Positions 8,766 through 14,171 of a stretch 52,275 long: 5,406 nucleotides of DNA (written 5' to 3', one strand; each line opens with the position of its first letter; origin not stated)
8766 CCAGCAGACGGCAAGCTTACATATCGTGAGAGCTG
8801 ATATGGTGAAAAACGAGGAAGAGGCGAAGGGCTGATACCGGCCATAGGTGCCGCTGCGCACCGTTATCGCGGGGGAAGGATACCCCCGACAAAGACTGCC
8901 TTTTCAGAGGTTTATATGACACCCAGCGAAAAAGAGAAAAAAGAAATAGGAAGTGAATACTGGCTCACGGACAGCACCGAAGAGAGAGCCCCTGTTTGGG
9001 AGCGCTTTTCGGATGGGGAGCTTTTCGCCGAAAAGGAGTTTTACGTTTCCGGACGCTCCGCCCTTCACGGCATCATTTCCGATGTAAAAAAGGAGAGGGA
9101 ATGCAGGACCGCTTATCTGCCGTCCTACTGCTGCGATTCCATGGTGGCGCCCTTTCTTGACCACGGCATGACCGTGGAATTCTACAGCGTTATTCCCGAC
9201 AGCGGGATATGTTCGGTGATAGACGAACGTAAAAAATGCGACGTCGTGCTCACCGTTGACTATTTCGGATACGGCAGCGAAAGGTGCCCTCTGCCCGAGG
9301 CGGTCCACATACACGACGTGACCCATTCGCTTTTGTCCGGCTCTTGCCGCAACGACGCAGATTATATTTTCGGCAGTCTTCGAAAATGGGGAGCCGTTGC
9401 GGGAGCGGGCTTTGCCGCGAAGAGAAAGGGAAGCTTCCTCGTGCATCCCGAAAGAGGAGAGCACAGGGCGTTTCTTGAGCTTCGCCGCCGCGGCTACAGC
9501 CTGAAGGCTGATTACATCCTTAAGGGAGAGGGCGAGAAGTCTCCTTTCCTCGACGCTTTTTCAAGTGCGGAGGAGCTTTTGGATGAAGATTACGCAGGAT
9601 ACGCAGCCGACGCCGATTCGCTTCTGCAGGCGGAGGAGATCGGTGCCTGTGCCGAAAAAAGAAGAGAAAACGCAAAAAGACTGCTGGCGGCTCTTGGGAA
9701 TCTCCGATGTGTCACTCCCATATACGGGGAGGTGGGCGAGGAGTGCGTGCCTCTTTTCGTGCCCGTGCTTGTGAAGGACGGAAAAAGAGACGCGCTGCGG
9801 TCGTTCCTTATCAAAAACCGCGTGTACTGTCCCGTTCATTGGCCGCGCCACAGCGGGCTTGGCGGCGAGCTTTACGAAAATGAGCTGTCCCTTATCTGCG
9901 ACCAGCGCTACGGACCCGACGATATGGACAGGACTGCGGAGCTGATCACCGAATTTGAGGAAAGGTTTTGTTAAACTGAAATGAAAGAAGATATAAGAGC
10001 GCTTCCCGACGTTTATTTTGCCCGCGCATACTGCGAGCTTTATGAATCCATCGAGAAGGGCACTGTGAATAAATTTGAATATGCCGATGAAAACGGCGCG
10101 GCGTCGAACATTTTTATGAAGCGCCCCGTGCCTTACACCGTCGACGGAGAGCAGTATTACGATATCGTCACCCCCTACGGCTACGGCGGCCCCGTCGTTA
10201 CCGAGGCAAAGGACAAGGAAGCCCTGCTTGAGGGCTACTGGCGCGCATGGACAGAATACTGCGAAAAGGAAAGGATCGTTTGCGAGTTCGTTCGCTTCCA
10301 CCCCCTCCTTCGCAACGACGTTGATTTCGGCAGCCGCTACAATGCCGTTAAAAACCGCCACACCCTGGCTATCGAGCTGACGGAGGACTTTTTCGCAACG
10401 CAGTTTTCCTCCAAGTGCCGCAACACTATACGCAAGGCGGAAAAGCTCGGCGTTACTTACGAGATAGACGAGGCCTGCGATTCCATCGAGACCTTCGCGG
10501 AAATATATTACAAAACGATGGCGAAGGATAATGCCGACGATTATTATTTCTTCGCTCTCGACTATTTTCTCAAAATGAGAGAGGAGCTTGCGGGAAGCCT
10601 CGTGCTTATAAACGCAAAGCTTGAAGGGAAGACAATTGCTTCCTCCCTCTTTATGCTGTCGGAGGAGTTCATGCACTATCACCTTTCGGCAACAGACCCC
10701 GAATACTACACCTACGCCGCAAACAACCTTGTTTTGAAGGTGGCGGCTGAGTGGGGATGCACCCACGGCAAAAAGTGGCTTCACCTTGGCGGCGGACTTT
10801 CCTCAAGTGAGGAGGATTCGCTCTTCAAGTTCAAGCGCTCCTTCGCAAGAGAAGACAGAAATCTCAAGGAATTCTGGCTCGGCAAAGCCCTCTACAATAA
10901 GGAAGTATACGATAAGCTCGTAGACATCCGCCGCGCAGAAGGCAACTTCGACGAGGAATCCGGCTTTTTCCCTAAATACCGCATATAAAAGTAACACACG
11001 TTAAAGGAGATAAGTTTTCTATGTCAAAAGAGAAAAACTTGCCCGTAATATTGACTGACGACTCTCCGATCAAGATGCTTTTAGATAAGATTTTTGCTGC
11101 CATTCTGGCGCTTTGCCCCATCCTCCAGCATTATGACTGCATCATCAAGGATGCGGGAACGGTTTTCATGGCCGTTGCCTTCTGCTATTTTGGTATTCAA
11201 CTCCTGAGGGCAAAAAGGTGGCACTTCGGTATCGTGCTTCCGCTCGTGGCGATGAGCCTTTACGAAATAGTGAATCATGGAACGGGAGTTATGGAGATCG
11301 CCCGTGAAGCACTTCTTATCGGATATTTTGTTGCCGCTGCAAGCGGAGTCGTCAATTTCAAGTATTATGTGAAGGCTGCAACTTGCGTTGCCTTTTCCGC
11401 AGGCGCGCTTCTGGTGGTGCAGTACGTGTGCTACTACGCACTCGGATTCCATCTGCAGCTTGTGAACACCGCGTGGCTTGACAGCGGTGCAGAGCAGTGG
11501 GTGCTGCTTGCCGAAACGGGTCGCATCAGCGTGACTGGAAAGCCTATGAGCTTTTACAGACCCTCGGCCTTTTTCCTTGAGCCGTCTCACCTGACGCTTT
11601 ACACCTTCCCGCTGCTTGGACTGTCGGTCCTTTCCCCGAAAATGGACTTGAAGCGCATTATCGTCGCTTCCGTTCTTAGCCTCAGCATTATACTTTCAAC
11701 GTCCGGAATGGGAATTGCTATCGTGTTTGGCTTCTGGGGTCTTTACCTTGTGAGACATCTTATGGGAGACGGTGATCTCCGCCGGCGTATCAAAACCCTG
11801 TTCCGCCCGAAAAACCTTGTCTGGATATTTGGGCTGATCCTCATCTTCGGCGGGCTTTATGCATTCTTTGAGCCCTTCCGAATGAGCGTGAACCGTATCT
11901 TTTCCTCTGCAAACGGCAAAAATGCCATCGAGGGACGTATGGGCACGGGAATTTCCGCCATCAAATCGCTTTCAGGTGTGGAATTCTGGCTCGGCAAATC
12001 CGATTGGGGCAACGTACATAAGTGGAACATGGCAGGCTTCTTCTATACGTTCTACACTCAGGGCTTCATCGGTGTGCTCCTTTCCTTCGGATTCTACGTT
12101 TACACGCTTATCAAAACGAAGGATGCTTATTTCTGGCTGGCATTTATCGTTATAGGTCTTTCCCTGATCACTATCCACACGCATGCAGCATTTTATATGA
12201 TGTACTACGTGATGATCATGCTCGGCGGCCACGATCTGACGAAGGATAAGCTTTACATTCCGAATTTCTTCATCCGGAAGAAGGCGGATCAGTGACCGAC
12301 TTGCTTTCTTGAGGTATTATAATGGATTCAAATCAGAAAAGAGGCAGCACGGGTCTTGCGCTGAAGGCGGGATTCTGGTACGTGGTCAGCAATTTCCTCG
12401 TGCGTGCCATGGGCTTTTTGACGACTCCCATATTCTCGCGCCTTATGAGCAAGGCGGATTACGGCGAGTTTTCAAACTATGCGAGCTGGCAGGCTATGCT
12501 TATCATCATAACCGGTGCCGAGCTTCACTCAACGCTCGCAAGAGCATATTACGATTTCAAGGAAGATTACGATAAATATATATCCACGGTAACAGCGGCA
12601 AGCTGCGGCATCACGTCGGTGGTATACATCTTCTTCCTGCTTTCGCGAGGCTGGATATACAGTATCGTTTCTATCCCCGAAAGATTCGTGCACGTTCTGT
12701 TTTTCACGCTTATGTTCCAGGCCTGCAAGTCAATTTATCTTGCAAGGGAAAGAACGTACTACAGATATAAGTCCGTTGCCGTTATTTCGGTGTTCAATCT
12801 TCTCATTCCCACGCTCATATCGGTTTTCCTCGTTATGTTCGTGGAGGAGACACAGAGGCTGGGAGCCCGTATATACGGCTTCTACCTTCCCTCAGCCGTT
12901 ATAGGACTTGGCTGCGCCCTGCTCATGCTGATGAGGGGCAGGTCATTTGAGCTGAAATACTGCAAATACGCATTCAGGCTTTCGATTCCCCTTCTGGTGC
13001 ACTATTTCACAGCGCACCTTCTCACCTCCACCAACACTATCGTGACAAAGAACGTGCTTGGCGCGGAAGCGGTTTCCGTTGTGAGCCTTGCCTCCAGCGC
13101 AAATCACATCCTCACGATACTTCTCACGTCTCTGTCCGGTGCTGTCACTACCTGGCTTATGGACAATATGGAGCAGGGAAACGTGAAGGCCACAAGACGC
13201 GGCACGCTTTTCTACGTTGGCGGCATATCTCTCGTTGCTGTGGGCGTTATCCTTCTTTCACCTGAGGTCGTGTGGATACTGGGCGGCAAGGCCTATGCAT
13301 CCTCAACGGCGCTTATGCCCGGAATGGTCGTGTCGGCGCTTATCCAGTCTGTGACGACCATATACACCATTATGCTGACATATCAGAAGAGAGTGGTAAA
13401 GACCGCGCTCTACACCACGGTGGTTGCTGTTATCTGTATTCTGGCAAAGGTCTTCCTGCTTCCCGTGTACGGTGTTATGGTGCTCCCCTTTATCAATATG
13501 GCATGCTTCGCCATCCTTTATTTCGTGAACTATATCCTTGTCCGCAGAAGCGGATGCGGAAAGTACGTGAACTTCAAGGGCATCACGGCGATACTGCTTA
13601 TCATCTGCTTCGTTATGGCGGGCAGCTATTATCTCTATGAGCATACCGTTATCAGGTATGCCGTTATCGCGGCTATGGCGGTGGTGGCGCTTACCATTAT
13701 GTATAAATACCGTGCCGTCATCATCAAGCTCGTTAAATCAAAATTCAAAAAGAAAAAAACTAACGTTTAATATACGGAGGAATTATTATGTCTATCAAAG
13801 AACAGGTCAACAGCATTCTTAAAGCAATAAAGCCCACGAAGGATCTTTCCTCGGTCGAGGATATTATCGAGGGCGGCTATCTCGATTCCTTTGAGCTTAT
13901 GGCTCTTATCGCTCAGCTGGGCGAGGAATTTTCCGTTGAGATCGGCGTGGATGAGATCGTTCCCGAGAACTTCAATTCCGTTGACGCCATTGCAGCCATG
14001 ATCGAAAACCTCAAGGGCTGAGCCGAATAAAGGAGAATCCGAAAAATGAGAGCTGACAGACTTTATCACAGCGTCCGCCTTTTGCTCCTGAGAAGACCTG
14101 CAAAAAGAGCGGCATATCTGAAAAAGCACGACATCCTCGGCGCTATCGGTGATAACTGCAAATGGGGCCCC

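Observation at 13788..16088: DltC/DltA-like carrier module wired to a hexapeptide acyltransferase, with no DltB/DltD, inside a Wzx/Wzy glycan operon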

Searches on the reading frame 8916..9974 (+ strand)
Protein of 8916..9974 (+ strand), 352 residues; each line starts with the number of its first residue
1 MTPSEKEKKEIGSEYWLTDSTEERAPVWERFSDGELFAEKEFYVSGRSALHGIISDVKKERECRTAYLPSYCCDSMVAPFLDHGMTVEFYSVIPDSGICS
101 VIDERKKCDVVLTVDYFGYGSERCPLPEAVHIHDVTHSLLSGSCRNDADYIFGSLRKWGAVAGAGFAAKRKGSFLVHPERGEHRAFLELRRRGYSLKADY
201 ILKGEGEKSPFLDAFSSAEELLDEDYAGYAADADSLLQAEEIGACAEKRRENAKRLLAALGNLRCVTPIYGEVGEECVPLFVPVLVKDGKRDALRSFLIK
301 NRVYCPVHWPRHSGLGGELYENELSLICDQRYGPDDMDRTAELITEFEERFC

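Call 4: search_protein_families(library=pfam, proteins=[window:8916-9974:+], max_evalue=0.01)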
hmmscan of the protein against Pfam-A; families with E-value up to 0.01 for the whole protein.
window:8916-9974:+ (352 aa): 0 families

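Call 5: search_protein_families(library=ncbifam, proteins=[window:8916-9974:+], max_evalue=0.01)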
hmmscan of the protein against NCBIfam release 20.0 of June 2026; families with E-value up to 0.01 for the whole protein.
window:8916-9974:+ (352 aa): 0 families

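Call 41: search_protein_families(library=pfam, proteins=[window:8916-9974:+], max_evalue=5)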
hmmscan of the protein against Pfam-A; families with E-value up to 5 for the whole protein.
window:8916-9974:+ (352 aa): 0 families
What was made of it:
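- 8916..9974 (+): 352-aa protein of unassigned family; conserved partner of the FemAB-like gene. No Pfam or NCBIfam hit (calls 4, 5, 41).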

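Call 66: search_solved_structures(query=window:8916-9974:+, max_evalue=1, show_alignments=1)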
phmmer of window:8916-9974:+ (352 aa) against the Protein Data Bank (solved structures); distinct sequences matched with E-value up to 1: 1.
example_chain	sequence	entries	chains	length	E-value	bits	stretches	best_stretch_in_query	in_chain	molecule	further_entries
3frk_A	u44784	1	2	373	0.26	13.5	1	239-311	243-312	QdtB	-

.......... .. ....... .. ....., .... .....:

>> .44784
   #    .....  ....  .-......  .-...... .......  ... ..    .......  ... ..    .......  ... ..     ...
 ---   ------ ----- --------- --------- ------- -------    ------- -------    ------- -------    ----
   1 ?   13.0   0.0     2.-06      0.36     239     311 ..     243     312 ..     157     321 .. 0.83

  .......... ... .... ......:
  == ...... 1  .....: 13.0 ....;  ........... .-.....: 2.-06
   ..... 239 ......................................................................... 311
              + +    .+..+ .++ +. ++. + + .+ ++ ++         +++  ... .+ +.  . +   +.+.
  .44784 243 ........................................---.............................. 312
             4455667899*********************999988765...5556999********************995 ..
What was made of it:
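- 8916..9974 (+): Only a weak co-linear match to the sugar aminotransferase QdtB, E 0.26 (call 66).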

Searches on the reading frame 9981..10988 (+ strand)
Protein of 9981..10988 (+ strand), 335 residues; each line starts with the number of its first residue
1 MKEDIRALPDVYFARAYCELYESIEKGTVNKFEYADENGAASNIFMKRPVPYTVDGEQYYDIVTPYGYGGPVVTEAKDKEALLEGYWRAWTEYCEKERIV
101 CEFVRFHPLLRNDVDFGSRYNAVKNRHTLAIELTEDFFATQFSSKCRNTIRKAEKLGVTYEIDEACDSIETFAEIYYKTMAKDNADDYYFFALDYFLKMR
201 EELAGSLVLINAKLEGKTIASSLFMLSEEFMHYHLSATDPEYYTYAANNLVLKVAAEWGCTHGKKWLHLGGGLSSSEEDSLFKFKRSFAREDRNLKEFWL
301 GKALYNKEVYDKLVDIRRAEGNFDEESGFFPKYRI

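Call 4: search_protein_families(library=pfam, proteins=[window:9981-10988:+], max_evalue=0.01)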
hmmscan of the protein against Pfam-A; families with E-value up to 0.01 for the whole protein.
window:9981-10988:+ (335 aa): 4 families
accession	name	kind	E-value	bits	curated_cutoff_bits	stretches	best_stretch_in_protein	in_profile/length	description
PF13480.13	Acetyltransf_6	-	3.3e-13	50.4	22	1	144-272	5-137/143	Acetyltransferase (GNAT) domain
PF02388.22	FemAB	-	1.4e-11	44.4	24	2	119-213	151-237/406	FemAB family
PF04339.18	FemAB_like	-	6.5e-05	22.7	27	1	135-230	173-273/369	Peptidogalycan biosysnthesis/recognition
PF09924.15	LPG_synthase_C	-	0.00033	20.3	27.5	1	84-271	58-245/298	Phosphatidylglycerol lysyltransferase, C-terminal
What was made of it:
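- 9981..10988 (+): FemAB/GNAT-like transferase (335 aa). PF13480 at 3.3e-13 and PF02388 at 1.4e-11 (call 4).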

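Call 5: search_protein_families(library=ncbifam, proteins=[window:9981-10988:+], max_evalue=0.01)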
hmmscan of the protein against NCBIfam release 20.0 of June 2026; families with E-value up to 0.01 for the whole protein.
window:9981-10988:+ (335 aa): 2 families
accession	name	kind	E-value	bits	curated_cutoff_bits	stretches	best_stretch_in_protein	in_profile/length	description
NF047883.1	UAcmpLyAlTFemX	equivalog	4.4e-10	39.4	500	1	141-314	166-336/337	UDP-N-acetylmuramoylpentapeptide-lysine N(6)-alanyltransferase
TIGR03019.1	pepcterm_femAB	equivalog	4.6e-09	35.8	260.35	1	113-295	109-281/330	FemAB family XrtA/PEP-CTERM system-associated protein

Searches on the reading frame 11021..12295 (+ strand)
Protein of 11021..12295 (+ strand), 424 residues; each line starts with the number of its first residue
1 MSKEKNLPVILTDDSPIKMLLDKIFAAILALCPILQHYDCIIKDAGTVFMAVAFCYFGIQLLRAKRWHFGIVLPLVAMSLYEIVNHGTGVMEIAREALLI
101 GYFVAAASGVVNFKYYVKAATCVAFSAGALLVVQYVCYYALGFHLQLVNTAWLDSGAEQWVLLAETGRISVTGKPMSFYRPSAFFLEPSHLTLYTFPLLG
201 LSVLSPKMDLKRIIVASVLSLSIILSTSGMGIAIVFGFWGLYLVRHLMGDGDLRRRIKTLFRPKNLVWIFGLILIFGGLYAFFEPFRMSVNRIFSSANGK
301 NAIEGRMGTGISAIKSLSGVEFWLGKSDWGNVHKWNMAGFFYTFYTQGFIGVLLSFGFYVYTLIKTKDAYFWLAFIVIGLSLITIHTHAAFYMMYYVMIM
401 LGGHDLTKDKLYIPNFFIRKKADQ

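Call 4: search_protein_families(library=pfam, proteins=[window:11021-12295:+], max_evalue=0.01)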
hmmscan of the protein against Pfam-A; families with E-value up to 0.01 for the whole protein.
window:11021-12295:+ (424 aa): 0 families

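Call 5: search_protein_families(library=ncbifam, proteins=[window:11021-12295:+], max_evalue=0.01)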
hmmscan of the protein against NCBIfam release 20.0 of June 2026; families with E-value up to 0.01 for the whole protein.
window:11021-12295:+ (424 aa): 0 families

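Call 41: search_protein_families(library=pfam, proteins=[window:11021-12295:+], max_evalue=5)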
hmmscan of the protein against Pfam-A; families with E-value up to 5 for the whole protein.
window:11021-12295:+ (424 aa): 1 family
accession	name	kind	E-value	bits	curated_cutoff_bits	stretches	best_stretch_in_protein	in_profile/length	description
PF24377.1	DUF7533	-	0.038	14.5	27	1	42-81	6-45/74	Family of unknown function (DUF7533)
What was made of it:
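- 11021..12295 (+): polytopic membrane protein at the Wzy position (424 aa), family unassigned. No Pfam hit (calls 4, 41).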

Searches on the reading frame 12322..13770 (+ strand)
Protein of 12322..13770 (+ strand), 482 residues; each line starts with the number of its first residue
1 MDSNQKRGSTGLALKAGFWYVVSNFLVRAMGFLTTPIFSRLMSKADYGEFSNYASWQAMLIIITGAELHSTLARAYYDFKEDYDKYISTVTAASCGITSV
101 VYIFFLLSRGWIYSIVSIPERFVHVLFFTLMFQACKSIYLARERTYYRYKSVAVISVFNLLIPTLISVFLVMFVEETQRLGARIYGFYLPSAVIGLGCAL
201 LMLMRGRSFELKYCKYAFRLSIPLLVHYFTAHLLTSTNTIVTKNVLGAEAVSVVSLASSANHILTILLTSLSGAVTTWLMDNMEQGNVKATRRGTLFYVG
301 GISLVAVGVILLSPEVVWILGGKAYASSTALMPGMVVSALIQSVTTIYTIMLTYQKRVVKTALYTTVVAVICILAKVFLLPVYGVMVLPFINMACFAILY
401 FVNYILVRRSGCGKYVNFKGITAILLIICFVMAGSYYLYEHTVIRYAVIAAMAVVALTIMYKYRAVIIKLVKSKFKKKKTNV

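Call 4: search_protein_families(library=pfam, proteins=[window:12322-13770:+], max_evalue=0.01)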
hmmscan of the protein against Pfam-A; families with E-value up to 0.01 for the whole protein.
window:12322-13770:+ (482 aa): 1 family
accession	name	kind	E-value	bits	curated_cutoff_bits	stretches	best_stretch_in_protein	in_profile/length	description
PF01943.22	Polysacc_synt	-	1.4e-12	48.1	28.2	1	14-276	2-263/274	Polysaccharide biosynthesis protein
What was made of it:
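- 12322..13770 (+): Wzx-type flippase (482 aa). PF01943 at 1.4e-12 (call 4).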

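Call 5: search_protein_families(library=ncbifam, proteins=[window:12322-13770:+], max_evalue=0.01)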
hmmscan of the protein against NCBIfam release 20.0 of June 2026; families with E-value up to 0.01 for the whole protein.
window:12322-13770:+ (482 aa): 0 families

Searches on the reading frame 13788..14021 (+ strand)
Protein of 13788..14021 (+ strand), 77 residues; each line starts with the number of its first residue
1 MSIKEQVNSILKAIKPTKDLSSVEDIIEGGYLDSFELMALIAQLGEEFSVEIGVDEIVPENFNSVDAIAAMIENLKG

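Call 4: search_protein_families(library=pfam, proteins=[window:13788-14021:+], max_evalue=0.01)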
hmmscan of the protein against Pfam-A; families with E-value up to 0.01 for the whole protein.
window:13788-14021:+ (77 aa): 1 family
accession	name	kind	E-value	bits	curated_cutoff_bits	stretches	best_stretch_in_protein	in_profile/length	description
PF00550.31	PP-binding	-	1.7e-05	25.4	20.8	1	3-72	3-67/67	Phosphopantetheine attachment site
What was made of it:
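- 13788..14021 (+): stand-alone carrier protein (77 aa); phosphopantetheine site Ser33 in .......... PF00550 at 1.7e-5 (call 4).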

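Call 5: search_protein_families(library=ncbifam, proteins=[window:13788-14021:+], max_evalue=0.01)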
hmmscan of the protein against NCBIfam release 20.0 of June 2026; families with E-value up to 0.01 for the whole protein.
window:13788-14021:+ (77 aa): 10 families
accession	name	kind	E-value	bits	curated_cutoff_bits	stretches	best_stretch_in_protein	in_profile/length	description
NF003464.0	PRK05087.1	equivalog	1.1e-08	34.9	68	1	1-76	1-78/78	D-alanine--poly(phosphoribitol) ligase subunit DltC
NF058660.1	cispen_ACP_AmcB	equivalog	2e-07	31.1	80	1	16-76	19-79/80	cispentacin biosynthesis acyl carrier protein AmcB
NF052616.1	ACP_for_OlsHI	equivalog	3e-06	27.5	130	1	6-74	7-79/83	ornithine lipid biosynthesis acyl carrier protein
NF005798.0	PRK07639.1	equivalog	4e-05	24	100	1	26-75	32-81/91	petrobactin biosynthesis protein AsbD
NF005480.0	PRK07081.1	equivalog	5.2e-05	23.1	72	1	16-76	18-77/83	acyl carrier protein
NF006031.0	PRK08172.1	equivalog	0.0006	20.4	76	1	22-58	26-62/82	acyl carrier protein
TIGR04069.1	ocin_ACP_rel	hypoth_equivalog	0.0009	19.7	70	1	33-72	38-77/77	peptide maturation system acyl carrier-related protein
TIGR01688.1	dltC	equivalog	0.0021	18.1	52.35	1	22-73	19-72/73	D-alanine--poly(phosphoribitol) ligase subunit 2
TIGR00517.1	acyl_carrier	equivalog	0.0061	16.4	70.45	1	15-75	22-76/77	acyl carrier protein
NF002148.0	PRK00982.1-2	subfamily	0.0079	16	71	0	30-74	34-76/79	acyl carrier protein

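Call 8: search_solved_structures(query=window:13788-14021:+, max_evalue=1, show_alignments=3)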
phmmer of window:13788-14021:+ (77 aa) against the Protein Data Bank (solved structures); distinct sequences matched with E-value up to 1: 17.
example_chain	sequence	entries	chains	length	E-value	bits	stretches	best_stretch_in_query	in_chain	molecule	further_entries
6cxt_A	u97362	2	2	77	1.5e-06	31.7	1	18-75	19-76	Alpha/beta hydrolase fold protein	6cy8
5jdx_A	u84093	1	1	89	0.00023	24.8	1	20-76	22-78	Putative peptidyl carrier protein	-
7thn_E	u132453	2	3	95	0.00028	24.5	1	20-76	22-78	Probable acyl carrier protein PigG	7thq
2my5_A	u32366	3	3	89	0.00029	24.5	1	14-72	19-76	Peptidyl carrier protein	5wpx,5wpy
2my6_A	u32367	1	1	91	0.00083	23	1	14-72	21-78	Peptidyl carrier protein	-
8jf2_F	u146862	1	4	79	0.002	21.8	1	3-74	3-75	D-alanyl carrier protein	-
6bug_A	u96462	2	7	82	0.0021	21.7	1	3-74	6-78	D-alanyl carrier protein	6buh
5gxt_A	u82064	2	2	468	0.0041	20.8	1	25-76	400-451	Maltose-binding periplasmic protein,PigG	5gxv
4h2s_C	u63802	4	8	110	0.014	19.1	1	9-72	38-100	Aminoacyl carrier protein 1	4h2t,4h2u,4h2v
2n5h_A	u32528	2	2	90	0.025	18.4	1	18-76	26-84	Peptidyl carrier protein PltL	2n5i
7r49_H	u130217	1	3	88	0.029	18.2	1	7-76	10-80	D-alanyl carrier protein 1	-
6o6e_E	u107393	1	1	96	0.031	18.1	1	19-76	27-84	Peptidyl carrier protein PltL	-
9xgl_A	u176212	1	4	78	0.05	17.4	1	2-75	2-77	D-alanyl carrier protein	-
1dv5_A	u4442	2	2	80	0.13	16.1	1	4-74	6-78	APO-D-ALANYL CARRIER PROTEIN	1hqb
9xgm_A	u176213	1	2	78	0.13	16.1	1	2-75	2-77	D-alanyl carrier protein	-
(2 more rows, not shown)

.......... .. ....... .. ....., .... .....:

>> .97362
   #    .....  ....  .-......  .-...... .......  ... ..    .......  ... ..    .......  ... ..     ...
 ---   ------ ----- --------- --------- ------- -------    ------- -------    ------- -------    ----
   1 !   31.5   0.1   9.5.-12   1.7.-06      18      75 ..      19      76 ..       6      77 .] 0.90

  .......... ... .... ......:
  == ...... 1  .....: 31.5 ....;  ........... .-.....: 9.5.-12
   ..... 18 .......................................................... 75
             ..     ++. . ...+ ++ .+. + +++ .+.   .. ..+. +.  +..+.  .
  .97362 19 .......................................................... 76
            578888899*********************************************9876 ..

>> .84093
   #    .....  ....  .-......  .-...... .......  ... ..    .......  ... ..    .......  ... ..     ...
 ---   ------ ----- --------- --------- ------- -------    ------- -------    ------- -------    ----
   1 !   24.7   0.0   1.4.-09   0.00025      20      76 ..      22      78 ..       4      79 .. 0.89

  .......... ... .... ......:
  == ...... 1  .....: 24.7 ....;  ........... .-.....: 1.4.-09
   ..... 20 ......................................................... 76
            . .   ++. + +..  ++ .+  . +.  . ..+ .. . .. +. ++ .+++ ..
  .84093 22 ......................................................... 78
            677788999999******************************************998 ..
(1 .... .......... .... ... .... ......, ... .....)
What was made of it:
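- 13788..14021 (+): Aligns to the Bmp1 carrier (6cxt), PigG and DltC with Ser on Ser (call 8).
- On Acyl/peptidyl carrier proteins (PF00550): Ser33 aligns to the modified Ser of solved carriers (call 8).
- Checked: Ser33 aligns with the phosphopantetheine Ser of solved type II carrier proteins (6cxt, PigG, DltC; call 8).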
